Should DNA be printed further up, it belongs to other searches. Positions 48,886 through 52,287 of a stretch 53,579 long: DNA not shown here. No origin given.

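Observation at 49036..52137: Giant Zn-ribbon methyltransferase-like protein with a degenerate catalytic motif and a nuclease-like C-terminus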

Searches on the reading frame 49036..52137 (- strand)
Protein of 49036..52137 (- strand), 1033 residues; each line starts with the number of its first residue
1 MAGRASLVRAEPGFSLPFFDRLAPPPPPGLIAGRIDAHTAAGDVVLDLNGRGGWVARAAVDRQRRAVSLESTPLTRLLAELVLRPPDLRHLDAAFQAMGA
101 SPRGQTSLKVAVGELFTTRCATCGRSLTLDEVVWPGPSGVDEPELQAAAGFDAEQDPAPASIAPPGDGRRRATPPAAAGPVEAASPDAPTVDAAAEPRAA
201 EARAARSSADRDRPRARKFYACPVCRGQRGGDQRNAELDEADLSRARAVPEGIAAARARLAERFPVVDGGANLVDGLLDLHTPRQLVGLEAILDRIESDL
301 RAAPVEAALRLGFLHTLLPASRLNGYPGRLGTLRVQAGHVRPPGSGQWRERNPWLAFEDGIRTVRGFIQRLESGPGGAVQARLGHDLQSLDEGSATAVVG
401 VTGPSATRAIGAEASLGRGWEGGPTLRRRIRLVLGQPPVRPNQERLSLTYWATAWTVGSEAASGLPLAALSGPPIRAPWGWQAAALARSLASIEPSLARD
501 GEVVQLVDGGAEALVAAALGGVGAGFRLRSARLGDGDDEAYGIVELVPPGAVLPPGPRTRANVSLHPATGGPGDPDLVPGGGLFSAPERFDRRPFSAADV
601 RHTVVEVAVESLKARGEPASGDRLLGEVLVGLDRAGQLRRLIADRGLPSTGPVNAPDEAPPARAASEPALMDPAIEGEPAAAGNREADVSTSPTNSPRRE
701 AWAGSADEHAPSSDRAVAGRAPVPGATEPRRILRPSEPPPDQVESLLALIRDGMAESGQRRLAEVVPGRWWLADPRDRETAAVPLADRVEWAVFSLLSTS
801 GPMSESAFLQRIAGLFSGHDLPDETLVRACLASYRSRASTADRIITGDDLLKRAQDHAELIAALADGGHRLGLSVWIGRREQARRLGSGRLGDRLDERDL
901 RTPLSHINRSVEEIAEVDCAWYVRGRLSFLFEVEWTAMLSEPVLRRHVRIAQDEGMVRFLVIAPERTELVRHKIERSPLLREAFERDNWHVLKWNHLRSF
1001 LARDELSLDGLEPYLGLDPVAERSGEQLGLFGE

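Call 3: search_protein_families(library=pfam, proteins=[window:49036-52137:-], max_evalue=1)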
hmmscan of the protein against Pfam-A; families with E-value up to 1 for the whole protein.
window:49036-52137:- (1033 aa): 1 family
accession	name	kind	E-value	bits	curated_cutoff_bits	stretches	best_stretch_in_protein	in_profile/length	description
PF12172.15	zf-ChsH2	-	0.86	9.9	23.2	0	111-126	5-20/37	ChsH2, rubredoxin-like zinc ribbon domain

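Call 4: search_protein_families(library=ncbifam, proteins=[window:49036-52137:-], max_evalue=1)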
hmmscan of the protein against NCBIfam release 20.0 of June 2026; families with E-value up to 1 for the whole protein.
window:49036-52137:- (1033 aa): 1 family
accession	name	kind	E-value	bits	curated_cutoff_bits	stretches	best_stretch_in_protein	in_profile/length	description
NF047912.1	ECs_2282_CxxC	subfamily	0.2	11.6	37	0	118-133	28-43/60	ECs_2282 family putative zinc-binding protein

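Call 5: search_protein_families(library=padloc, proteins=[window:49036-52137:-], max_evalue=1)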
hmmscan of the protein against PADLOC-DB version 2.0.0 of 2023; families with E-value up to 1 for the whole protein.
window:49036-52137:- (1033 aa): 2 families
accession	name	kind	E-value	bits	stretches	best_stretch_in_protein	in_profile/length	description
PDLC03534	REase_II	-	0.0059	13.7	1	855-940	176-265/351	Type II restriction enzyme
PDLC03325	MTase_II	-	0.0091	12.8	1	35-98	85-148/426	Type II methyltransferase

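Call 6: find_homologous_proteins(query=window:49036-52137:-, max_evalue=0.001)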
Query window:49036-52137:- (1033 aa): 1493 proteins with E <= 0.001 among 8000 candidates; the best 120 are listed.
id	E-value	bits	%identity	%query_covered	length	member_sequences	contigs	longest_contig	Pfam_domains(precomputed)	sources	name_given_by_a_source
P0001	0.0e+0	2269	100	100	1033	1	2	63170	PF27126.1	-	-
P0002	0.0e+0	1794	82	100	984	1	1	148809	PF27126.1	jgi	jgi:hypothetical protein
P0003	0.0e+0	1789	81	100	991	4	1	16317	PF27126.1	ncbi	-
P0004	0.0e+0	1781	80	100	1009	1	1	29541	PF27126.1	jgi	jgi:hypothetical protein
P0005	0.0e+0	1779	80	100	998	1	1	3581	PF27126.1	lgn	-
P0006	0.0e+0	1759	79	100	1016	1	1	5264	PF27126.1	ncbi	-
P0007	0.0e+0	1653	74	100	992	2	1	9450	PF27126.1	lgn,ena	-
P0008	0.0e+0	1648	75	100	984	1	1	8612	PF27126.1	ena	-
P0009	0.0e+0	1643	74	100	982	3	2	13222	PF27126.1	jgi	jgi:hypothetical protein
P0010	0.0e+0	1642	74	100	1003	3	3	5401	PF27126.1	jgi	jgi:hypothetical protein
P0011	0.0e+0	1642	73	100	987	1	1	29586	PF27126.1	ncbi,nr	ncbi:MAG TPA: hypothetical protein VFK35_09910 [Candidatus Limnocylindrales bacterium]|nr:hypothetic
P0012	0.0e+0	1641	75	100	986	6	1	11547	PF27126.1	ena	-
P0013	0.0e+0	1632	74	100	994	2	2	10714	PF27126.1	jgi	jgi:hypothetical protein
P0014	0.0e+0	1632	75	100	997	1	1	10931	PF27126.1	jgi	jgi:hypothetical protein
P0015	0.0e+0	1630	74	100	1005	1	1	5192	PF27126.1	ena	-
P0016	0.0e+0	1630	74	100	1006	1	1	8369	PF27126.1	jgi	jgi:hypothetical protein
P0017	0.0e+0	1629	74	100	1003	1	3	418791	PF27126.1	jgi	jgi:hypothetical protein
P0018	0.0e+0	1629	74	100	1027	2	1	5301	PF27126.1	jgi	jgi:hypothetical protein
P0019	0.0e+0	1627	74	100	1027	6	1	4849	PF27126.1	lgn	-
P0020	0.0e+0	1626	75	100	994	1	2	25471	PF27126.1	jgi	jgi:hypothetical protein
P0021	0.0e+0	1625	74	100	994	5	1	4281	PF27126.1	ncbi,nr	ncbi:MAG: hypothetical protein QOI00_1972 [Chloroflexota bacterium]|nr:hypothetical protein [Chlorof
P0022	0.0e+0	1624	74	100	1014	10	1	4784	PF27126.1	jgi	jgi:hypothetical protein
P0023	0.0e+0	1622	75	100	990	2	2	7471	PF27126.1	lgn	-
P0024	0.0e+0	1619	73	100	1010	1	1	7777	PF27126.1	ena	-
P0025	0.0e+0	1617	73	100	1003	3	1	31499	PF27126.1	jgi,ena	jgi:hypothetical protein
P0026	0.0e+0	1614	72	100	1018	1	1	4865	PF27126.1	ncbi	ncbi:MAG: hypothetical protein ABIZ72_09005 [Candidatus Limnocylindrales bacterium]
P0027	0.0e+0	1611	73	100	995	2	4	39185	PF27126.1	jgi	-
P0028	0.0e+0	1611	74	100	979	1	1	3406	PF27126.1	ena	-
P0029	0.0e+0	1609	74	100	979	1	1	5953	PF27126.1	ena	-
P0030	0.0e+0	1606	74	100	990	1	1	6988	PF27126.1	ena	-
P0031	0.0e+0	1603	74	100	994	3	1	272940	PF27126.1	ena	-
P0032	0.0e+0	1597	73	100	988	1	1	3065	PF27126.1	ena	-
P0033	0.0e+0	1596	73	100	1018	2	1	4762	PF27126.1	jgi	jgi:hypothetical protein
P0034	0.0e+0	1594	74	100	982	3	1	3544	PF27126.1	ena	-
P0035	0.0e+0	1594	71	100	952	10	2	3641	PF27126.1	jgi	jgi:hypothetical protein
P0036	0.0e+0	1591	72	100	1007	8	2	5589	PF27126.1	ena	-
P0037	0.0e+0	1591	73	100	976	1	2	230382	PF27126.1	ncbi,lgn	-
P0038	0.0e+0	1589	71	100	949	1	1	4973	PF27126.1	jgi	jgi:hypothetical protein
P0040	0.0e+0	1582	72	100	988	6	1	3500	PF27126.1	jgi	-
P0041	0.0e+0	1581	72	100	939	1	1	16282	PF27126.1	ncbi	-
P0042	0.0e+0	1579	72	100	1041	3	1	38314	PF27126.1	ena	-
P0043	0.0e+0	1579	72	100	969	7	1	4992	PF27126.1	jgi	jgi:hypothetical protein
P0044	0.0e+0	1579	75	79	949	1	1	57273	PF27126.1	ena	-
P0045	0.0e+0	1578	77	62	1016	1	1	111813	PF27126.1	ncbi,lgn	-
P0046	0.0e+0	1576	71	99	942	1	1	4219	PF27126.1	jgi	jgi:hypothetical protein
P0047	0.0e+0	1574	71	100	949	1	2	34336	PF27126.1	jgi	jgi:hypothetical protein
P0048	0.0e+0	1569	70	100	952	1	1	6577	PF27126.1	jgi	jgi:hypothetical protein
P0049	0.0e+0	1568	75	79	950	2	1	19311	PF27126.1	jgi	jgi:hypothetical protein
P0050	0.0e+0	1567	75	79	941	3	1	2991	PF27126.1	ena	-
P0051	0.0e+0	1567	69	100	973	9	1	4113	PF27126.1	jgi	jgi:hypothetical protein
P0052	0.0e+0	1565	71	100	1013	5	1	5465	PF27126.1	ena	-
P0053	0.0e+0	1560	71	100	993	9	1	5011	PF27126.1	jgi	-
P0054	0.0e+0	1558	71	100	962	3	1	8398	PF27126.1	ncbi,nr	ncbi:MAG TPA: hypothetical protein VHS36_02780 [Candidatus Limnocylindrales bacterium]|nr:hypothetic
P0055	0.0e+0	1555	71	100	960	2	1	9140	PF27126.1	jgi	-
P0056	0.0e+0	1545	69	100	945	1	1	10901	PF27126.1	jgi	jgi:hypothetical protein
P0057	0.0e+0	1543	71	100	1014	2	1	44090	PF27126.1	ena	-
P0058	0.0e+0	1539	69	100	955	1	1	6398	PF27126.1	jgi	jgi:hypothetical protein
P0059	0.0e+0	1537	71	100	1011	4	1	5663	PF27126.1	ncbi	ncbi:MAG TPA: hypothetical protein VH440_10085 [Candidatus Limnocylindrales bacterium]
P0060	0.0e+0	1527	74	79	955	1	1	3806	PF27126.1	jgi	jgi:hypothetical protein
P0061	0.0e+0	1526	74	80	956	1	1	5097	PF27126.1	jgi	jgi:hypothetical protein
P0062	0.0e+0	1519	71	100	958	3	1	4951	PF27126.1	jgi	jgi:hypothetical protein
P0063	0.0e+0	1518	73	64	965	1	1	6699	PF27126.1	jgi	jgi:hypothetical protein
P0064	0.0e+0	1517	71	100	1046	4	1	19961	PF27126.1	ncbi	-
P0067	0.0e+0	1511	70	100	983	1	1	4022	PF27126.1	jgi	jgi:hypothetical protein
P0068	0.0e+0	1511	73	79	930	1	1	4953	PF27126.1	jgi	jgi:hypothetical protein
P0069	0.0e+0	1510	70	100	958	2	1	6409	PF27126.1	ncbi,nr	ncbi:MAG TPA: hypothetical protein VFJ71_08200 [Candidatus Limnocylindrales bacterium]|nr:hypothetic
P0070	0.0e+0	1509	67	100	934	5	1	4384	PF27126.1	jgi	jgi:hypothetical protein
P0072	0.0e+0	1499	70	100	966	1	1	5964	PF27126.1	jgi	jgi:hypothetical protein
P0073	0.0e+0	1499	69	100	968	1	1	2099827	PF27126.1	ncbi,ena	-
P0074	0.0e+0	1498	70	100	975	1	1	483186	PF27126.1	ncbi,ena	-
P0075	0.0e+0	1496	70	100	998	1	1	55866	PF27126.1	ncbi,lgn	-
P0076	0.0e+0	1496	67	100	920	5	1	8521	PF27126.1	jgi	-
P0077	0.0e+0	1494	70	100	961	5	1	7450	PF27126.1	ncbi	-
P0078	0.0e+0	1489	71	79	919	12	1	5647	PF27126.1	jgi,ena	-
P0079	0.0e+0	1485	69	100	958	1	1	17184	PF27126.1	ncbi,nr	ncbi:MAG TPA: hypothetical protein VFI34_02125 [Candidatus Limnocylindrales bacterium]|nr:hypothetic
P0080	0.0e+0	1485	69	100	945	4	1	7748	PF27126.1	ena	-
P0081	0.0e+0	1484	69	100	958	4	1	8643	PF27126.1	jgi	jgi:hypothetical protein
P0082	0.0e+0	1479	69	100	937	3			PF27126.1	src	-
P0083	0.0e+0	1476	69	100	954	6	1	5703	PF27126.1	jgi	jgi:hypothetical protein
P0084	0.0e+0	1473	68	100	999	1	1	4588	PF27126.1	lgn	-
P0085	0.0e+0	1461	68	100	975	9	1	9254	PF27126.1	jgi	jgi:hypothetical protein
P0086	0.0e+0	1456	68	100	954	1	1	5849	PF27126.1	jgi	jgi:hypothetical protein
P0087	0.0e+0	1424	69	79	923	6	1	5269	PF27126.1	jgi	jgi:hypothetical protein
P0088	0.0e+0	1423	66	99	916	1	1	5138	PF27126.1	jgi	jgi:hypothetical protein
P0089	0.0e+0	1384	68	79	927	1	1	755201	PF27126.1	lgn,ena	-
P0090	0.0e+0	1381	64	100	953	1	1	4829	PF27126.1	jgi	jgi:hypothetical protein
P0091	0.0e+0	1378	65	100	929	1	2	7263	PF27126.1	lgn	-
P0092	0.0e+0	1375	63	100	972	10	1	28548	PF27126.1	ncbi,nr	ncbi:MAG TPA: hypothetical protein VFT20_03985 [Candidatus Limnocylindrales bacterium]|nr:hypothetic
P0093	0.0e+0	1371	64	100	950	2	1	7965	PF27126.1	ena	-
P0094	0.0e+0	1370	67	79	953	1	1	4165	PF27126.1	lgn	-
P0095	0.0e+0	1365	63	100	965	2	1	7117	PF27126.1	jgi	jgi:hypothetical protein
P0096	0.0e+0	1362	65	100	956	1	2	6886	PF27126.1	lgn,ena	-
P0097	0.0e+0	1362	63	100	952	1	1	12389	PF27126.1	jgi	jgi:hypothetical protein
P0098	0.0e+0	1360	62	100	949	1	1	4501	PF27126.1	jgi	jgi:hypothetical protein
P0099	0.0e+0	1359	63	100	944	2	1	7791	PF27126.1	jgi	jgi:hypothetical protein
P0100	0.0e+0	1357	62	100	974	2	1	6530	PF27126.1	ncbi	-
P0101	0.0e+0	1357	67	62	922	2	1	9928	PF27126.1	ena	-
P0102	0.0e+0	1357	61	100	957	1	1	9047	PF27126.1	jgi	jgi:hypothetical protein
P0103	0.0e+0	1356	61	100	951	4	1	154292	PF27126.1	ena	-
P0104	0.0e+0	1355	62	100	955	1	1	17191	PF27126.1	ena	-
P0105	0.0e+0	1355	63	100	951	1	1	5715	PF27126.1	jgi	jgi:hypothetical protein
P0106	0.0e+0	1353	66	79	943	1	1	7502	PF27126.1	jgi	jgi:hypothetical protein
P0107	0.0e+0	1352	67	79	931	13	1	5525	PF27126.1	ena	-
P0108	0.0e+0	1351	63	100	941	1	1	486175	PF27126.1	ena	-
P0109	0.0e+0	1350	64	100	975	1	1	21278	PF27126.1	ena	-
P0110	0.0e+0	1349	63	100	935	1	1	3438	PF27126.1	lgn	-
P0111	0.0e+0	1348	63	100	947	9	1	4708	PF27126.1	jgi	jgi:hypothetical protein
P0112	0.0e+0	1347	63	100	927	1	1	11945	PF27126.1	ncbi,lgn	-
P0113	0.0e+0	1345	65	79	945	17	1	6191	PF27126.1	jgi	jgi:hypothetical protein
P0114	0.0e+0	1343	63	100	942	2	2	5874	PF27126.1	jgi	jgi:hypothetical protein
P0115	0.0e+0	1343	65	80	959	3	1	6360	PF27126.1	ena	-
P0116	0.0e+0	1343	68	79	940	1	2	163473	PF27126.1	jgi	jgi:hypothetical protein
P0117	0.0e+0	1342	62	100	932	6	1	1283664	PF27126.1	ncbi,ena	-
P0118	0.0e+0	1335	68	79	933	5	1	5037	PF27126.1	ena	-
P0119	0.0e+0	1335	62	100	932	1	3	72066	PF27126.1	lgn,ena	-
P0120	0.0e+0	1327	63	100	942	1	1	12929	PF27126.1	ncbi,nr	ncbi:MAG TPA: hypothetical protein VFO05_16085 [Candidatus Limnocylindrales bacterium]|nr:hypothetic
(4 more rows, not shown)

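Call 7: search_solved_structures(query=window:49036-52137:-, max_evalue=10, show_alignments=3)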
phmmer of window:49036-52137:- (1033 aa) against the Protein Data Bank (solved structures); distinct sequences matched with E-value up to 10: 4.
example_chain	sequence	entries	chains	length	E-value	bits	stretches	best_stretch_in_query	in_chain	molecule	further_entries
4s03_A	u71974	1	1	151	1.1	10.3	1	930-1017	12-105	Threonine--tRNA ligase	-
1f23_A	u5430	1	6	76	1.5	9.9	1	856-913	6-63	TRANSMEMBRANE GLYCOPROTEIN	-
4s0k_A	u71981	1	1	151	1.6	9.9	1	930-1017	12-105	Threonine--tRNA ligase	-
4s0l_A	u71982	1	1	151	1.6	9.9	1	930-1017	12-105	Threonine--tRNA ligase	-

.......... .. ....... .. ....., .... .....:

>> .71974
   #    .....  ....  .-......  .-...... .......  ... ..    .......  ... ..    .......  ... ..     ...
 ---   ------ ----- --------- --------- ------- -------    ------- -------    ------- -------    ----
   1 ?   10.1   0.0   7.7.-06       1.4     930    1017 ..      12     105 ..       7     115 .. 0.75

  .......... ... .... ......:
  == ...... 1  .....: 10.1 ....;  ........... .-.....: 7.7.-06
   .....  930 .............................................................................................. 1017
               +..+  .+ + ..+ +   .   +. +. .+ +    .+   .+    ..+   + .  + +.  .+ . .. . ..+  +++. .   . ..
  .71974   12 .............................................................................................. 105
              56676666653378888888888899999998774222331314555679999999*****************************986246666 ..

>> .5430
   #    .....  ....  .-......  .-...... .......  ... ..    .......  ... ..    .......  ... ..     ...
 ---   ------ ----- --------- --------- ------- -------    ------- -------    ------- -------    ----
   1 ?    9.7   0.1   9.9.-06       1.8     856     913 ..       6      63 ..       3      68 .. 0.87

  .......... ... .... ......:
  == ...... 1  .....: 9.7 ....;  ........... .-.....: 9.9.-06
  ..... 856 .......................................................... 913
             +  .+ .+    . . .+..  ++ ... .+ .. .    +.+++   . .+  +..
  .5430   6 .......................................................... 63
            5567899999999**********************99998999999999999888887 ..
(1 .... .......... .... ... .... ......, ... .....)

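Call 14: find_encoding_contigs(protein=P0073, flank=10000, max_places=2)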
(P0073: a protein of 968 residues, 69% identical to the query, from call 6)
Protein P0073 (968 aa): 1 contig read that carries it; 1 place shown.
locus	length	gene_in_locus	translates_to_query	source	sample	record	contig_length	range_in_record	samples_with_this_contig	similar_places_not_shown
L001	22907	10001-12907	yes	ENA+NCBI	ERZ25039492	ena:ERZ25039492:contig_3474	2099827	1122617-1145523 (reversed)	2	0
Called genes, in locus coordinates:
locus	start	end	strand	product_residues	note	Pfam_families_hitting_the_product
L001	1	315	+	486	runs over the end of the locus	PF00581:Rhodanese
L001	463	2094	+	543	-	PF13185:GAF_2, PF01590:GAF, PF13492:GAF_3, PF01590:GAF (weak), PF13185:GAF_2, PF00990:GGDEF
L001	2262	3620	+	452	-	PF01590:GAF (faint), PF00990:GGDEF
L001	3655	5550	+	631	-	PF14716:HHH_8, PF14520:HHH_5 (weak), PF14791:DNA_pol_B_thumb, PF02811:PHP (weak)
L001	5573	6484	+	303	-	-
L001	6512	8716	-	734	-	-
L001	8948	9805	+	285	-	PF00515:TPR_1 (weak), PF07719:TPR_2 (weak)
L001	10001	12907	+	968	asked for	PF27126:NmeDI_C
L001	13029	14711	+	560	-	PF05960:DUF885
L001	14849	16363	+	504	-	-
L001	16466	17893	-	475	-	PF00890:FAD_binding_2 (weak), PF01266:DAO, PF03486:HI0933_like (faint), PF05834:Lycopene_cycl (faint), PF07992:Pyr_redox_2 (faint), PF13454:NAD_binding_9 (weak), PF01593:Amino_oxidase (weak)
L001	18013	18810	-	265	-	PF13744:HTH_37, PF01381:HTH_3, PF13560:HTH_31 (weak)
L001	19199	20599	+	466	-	PF00202:Aminotran_3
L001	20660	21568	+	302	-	PF09339:HTH_IclR, PF25213:HVO_A0261_N (weak), PF01047:MarR (weak), PF01325:Fe_dep_repress (weak), PF12802:MarR_2, PF01614:IclR_C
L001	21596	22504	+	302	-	PF21088:MS_channel_1st (weak), PF00924:MS_channel_2nd, PF21082:MS_channel_3rd (weak)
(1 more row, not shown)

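Call 16: find_encoding_contigs(protein=P0117, flank=10000, max_places=2)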
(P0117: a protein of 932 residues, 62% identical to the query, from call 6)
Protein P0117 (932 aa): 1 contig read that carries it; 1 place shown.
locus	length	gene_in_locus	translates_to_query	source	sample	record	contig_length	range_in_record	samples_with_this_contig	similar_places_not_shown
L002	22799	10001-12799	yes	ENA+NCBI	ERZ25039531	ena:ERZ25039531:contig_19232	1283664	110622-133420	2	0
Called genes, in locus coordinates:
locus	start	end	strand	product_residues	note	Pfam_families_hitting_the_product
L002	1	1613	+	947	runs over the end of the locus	-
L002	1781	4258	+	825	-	PF01590:GAF, PF13185:GAF_2, PF13492:GAF_3 (weak), PF01590:GAF, PF13185:GAF_2, PF01590:GAF, PF13185:GAF_2, PF00990:GGDEF, +1 more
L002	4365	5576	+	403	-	PF01590:GAF (weak), PF00990:GGDEF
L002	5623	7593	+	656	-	PF14716:HHH_8, PF14520:HHH_5, PF14791:DNA_pol_B_thumb, PF02811:PHP (faint)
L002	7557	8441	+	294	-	-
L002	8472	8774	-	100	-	-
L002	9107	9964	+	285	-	PF13414:TPR_11 (faint), PF00515:TPR_1 (weak), PF07719:TPR_2 (weak)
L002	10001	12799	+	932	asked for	PF27126:NmeDI_C (weak)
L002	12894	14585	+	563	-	PF05960:DUF885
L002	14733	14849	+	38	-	PF10518:TAT_signal (weak)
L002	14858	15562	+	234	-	PF05787:PhoX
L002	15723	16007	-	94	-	-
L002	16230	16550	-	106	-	-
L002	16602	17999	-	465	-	PF07992:Pyr_redox_2 (faint), PF01266:DAO, PF03486:HI0933_like (faint), PF05834:Lycopene_cycl (faint), PF13454:NAD_binding_9 (faint), PF13738:Pyr_redox_3 (faint), PF01593:Amino_oxidase (weak)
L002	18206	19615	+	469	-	PF00202:Aminotran_3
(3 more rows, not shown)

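Call 19: search_protein_families(library=pfam, proteins=[P0073, P0117], max_evalue=10)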
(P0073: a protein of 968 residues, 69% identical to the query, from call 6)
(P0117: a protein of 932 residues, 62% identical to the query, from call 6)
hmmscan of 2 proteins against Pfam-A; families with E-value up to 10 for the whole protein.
P0073 (968 aa): 0 families

P0117 (932 aa): 1 family
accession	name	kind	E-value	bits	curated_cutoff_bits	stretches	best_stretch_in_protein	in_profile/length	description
PF01555.25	N6_N4_Mtase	-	0.4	11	26.7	1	27-71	167-211/221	DNA methylase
